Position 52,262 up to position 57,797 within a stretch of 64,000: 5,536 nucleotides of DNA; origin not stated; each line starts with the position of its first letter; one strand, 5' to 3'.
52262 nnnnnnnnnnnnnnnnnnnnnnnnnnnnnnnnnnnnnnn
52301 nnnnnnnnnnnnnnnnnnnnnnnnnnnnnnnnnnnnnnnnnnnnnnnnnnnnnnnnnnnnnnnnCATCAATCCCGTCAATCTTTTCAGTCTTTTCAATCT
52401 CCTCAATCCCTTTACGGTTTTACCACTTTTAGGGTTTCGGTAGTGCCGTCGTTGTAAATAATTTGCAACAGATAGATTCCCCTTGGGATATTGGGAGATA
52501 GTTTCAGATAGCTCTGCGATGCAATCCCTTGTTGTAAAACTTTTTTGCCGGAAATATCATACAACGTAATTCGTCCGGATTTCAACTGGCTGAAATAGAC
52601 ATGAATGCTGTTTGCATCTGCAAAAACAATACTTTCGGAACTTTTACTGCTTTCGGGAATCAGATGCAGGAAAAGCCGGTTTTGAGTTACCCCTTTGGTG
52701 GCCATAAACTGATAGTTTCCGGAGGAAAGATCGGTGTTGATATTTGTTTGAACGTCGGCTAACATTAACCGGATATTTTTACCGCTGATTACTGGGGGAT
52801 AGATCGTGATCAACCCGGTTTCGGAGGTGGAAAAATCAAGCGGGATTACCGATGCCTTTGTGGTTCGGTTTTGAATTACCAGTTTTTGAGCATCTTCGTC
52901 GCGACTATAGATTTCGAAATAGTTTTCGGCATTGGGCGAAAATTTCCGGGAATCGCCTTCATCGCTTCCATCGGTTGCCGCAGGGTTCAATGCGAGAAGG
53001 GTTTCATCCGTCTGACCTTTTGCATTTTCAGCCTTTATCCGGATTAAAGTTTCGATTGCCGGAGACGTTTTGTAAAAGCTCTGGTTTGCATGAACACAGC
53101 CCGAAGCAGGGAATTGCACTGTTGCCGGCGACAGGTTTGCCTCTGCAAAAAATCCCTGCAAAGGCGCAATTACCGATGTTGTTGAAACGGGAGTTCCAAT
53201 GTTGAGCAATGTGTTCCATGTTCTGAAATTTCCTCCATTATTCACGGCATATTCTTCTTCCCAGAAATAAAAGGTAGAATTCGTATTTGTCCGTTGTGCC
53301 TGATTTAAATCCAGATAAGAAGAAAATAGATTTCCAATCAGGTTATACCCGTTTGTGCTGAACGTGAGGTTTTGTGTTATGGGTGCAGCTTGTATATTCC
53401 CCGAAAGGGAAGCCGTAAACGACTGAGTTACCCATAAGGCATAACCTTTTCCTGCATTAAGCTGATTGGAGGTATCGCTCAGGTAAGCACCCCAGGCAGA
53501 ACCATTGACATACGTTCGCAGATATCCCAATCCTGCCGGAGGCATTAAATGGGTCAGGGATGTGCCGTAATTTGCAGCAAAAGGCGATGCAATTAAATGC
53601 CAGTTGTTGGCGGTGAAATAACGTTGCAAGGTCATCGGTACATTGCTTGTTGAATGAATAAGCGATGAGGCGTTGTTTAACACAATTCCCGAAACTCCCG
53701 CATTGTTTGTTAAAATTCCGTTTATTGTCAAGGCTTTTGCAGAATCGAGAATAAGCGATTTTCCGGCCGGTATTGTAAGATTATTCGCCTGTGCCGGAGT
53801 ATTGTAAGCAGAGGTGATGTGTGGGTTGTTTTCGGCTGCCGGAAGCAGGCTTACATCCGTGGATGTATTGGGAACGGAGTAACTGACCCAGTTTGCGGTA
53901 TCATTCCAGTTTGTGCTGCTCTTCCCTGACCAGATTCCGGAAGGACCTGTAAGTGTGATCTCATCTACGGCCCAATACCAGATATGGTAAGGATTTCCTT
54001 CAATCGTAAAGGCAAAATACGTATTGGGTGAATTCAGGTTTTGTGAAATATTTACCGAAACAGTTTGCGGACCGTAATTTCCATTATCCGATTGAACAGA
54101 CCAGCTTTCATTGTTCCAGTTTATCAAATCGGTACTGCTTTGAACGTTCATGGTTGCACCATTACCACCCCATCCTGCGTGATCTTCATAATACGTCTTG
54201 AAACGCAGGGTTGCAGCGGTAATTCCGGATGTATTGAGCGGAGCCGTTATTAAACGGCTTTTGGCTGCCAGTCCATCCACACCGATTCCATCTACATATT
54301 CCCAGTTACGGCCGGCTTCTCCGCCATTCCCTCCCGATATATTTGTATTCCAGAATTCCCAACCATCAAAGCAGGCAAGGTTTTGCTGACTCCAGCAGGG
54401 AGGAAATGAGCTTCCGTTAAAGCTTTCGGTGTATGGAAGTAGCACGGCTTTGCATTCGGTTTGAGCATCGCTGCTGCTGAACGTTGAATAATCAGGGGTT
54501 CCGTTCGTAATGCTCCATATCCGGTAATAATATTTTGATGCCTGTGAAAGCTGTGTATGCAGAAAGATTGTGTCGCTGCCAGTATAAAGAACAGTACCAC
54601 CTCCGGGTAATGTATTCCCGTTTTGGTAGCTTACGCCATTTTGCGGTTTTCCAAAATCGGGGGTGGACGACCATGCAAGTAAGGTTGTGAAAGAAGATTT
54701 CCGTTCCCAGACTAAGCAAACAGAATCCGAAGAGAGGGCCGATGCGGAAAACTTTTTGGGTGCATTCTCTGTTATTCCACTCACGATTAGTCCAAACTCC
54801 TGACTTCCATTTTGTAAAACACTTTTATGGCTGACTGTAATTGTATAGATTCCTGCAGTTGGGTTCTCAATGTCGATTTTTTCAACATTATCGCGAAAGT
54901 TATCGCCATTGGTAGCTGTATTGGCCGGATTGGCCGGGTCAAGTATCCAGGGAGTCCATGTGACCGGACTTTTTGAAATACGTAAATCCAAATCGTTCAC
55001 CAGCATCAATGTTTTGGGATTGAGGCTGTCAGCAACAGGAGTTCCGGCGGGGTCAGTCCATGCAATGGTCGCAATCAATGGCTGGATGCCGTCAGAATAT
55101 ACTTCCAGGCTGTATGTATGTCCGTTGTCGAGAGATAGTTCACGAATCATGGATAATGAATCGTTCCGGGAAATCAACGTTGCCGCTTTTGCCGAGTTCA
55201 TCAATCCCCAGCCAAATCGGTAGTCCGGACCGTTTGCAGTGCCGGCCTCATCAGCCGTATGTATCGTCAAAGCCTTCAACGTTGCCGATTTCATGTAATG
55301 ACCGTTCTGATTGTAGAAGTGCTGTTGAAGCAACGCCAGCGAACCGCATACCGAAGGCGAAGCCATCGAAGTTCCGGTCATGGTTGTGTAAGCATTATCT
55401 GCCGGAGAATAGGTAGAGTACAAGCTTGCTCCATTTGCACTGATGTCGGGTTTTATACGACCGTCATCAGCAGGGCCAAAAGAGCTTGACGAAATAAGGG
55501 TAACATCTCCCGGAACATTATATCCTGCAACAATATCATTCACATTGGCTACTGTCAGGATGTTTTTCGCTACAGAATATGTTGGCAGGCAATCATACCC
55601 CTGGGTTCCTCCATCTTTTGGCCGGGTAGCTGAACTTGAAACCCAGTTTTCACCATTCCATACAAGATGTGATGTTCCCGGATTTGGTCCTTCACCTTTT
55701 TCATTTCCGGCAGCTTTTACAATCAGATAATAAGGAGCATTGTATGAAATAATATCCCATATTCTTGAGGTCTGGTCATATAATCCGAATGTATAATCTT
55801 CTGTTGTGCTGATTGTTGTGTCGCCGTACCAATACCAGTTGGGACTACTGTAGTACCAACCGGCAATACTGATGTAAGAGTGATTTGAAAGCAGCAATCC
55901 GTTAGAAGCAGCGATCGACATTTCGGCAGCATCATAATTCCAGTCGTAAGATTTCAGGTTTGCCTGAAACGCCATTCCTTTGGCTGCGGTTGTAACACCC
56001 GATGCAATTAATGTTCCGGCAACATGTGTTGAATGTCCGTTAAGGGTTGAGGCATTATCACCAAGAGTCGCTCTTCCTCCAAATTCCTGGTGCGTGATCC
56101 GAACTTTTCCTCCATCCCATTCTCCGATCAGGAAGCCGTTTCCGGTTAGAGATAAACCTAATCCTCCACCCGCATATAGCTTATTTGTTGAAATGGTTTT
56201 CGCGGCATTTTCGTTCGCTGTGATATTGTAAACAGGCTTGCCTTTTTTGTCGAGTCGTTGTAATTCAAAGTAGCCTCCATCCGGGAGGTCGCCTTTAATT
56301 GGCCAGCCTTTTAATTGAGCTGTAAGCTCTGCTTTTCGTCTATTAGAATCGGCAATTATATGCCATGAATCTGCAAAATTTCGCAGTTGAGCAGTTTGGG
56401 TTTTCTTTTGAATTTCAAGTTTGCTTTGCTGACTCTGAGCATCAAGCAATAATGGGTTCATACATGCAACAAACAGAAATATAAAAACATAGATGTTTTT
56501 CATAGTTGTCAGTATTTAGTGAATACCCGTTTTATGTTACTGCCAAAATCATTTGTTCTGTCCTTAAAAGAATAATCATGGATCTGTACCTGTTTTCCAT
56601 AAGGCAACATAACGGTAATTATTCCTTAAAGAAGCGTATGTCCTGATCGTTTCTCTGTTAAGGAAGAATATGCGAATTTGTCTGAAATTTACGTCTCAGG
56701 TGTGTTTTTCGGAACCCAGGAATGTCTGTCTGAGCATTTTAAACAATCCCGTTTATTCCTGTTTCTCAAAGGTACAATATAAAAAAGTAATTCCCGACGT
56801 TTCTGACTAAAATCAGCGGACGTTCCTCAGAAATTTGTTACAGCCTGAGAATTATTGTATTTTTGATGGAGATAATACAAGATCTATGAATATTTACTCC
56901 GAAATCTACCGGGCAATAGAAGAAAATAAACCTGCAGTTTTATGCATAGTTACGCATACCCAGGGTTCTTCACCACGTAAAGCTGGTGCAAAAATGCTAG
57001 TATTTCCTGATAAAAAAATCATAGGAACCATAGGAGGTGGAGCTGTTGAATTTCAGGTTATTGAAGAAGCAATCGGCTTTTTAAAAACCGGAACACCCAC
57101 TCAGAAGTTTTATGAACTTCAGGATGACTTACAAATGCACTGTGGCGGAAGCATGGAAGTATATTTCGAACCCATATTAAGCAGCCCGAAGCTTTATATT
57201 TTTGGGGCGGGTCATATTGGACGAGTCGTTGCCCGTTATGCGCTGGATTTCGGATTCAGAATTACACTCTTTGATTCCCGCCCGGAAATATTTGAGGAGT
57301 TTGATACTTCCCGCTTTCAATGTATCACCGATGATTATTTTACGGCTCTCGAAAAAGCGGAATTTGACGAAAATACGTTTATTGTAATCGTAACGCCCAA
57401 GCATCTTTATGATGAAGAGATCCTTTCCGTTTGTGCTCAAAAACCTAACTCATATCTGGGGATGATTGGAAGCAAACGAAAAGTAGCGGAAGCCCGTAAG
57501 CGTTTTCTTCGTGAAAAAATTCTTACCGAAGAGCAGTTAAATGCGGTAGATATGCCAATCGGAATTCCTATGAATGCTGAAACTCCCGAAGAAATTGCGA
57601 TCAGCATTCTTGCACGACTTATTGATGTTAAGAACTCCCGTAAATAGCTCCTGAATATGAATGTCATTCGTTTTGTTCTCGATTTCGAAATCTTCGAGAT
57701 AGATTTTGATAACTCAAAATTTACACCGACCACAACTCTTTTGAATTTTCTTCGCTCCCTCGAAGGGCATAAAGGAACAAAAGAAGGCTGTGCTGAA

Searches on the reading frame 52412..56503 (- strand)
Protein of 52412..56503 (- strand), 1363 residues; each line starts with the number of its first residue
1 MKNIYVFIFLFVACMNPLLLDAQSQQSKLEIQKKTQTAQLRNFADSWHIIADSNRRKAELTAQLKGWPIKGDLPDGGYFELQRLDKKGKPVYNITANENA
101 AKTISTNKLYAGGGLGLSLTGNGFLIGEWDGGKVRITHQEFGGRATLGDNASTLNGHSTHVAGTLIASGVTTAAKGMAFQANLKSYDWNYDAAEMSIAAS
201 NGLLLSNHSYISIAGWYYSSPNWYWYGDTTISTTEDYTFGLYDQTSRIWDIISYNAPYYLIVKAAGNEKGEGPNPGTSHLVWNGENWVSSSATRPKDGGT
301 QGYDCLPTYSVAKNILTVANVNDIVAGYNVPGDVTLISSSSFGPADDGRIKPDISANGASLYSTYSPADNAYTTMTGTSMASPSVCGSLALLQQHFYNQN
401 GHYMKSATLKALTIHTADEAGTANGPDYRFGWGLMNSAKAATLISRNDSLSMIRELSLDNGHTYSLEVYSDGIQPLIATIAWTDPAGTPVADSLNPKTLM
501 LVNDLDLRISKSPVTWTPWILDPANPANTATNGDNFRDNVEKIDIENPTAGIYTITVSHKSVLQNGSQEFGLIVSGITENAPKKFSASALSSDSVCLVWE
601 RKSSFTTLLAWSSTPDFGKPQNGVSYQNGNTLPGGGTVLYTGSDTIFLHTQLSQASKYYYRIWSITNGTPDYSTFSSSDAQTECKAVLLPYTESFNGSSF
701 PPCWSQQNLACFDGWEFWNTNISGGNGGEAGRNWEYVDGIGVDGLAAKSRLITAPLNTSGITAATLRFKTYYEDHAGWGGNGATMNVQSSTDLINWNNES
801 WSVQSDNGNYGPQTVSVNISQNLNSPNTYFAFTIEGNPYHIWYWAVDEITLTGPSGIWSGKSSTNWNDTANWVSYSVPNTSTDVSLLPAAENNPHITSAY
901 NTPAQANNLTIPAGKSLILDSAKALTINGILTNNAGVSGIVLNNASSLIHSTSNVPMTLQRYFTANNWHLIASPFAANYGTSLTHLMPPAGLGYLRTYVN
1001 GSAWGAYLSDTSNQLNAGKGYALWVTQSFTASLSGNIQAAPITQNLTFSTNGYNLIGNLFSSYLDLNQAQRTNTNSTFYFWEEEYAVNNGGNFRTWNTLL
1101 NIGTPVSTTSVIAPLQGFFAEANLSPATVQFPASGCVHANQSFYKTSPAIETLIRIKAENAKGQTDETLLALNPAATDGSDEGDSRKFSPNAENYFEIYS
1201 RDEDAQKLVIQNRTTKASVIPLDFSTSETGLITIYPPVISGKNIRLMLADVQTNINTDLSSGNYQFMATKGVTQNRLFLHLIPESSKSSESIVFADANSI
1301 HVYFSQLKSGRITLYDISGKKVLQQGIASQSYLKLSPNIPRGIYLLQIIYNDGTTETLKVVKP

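Call 41: search_protein_families(library=ncbifam, proteins=[window:52412-56503:-], max_evalue=0.1)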
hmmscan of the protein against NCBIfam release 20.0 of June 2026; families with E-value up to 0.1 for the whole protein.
window:52412-56503:- (1363 aa): 7 families
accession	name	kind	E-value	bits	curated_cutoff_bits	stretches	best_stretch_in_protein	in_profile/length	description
NF040808.2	CspC_non_triad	exception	6.9e-13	47.9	675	1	308-444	423-552/556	bile acid germinant receptor pseudoprotease CspC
NF033595.1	denti_PrtP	equivalog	1.3e-10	40.5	300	1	354-447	414-508/606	dentilisin complex serine proteinase subunit PrtP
TIGR04183.1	Por_Secre_tail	domain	1.2e-09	38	23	1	1298-1362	9-71/72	T9SS type A sorting domain-containing protein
NF040553.1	SGO_0316_fam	subfamily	1.2e-07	29.9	1400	1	338-422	655-740/1486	SGO_0316/SGO_0317 family LPXTG-anchored serine peptidase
TIGR03921.1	T7SS_mycosin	equivalog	2e-07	30.5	278.75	1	261-442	152-286/353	type VII secretion-associated serine protease mycosin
NF042956.1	IteS_antiphage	equivalog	4.3e-05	22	900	1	355-464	473-581/747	S8 family anti-phage peptidase IteS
NF033708.1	T9SS_Cterm_ChiA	domain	0.016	15.1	40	1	1311-1361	3-54/55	T9SS sorting signal type C domain-containing protein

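Call 56: search_protein_families(library=pfam, proteins=[window:52412-56503:-], max_evalue=0.001)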
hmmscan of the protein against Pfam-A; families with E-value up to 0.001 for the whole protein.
window:52412-56503:- (1363 aa): 2 families
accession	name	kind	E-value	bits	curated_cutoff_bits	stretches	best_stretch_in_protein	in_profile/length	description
PF00082.27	Peptidase_S8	-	5.3e-29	101.9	21.8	1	146-433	45-288/288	Subtilase family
PF18962.6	Por_Secre_tail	-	3.5e-06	27.7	27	0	1306-1356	16-70/75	Secretion system C-terminal sorting domain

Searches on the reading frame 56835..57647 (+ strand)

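Call 56: search_protein_families(library=pfam, proteins=[window:56835-57647:+], max_evalue=0.001)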
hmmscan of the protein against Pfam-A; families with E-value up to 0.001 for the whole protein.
window:56835-57647:+ (270 aa): 4 families
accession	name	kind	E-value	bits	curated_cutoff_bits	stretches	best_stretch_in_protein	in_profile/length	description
PF13478.12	XdhC_C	-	7.9e-34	117.3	29.7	1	120-261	1-124/125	XdhC Rossmann domain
PF02625.21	XdhC_CoxI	-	1.9e-22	79.4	24.3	1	28-90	2-64/68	XdhC and CoxI family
PF02254.24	TrkA_N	-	7.1e-05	23.5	23.8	1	122-201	3-83/116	TrkA-N domain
PF02826.25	2-Hacid_dh_C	-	0.00016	21.6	25.1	1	112-161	31-80/178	D-isomer specific 2-hydroxyacid dehydrogenase, NAD binding domain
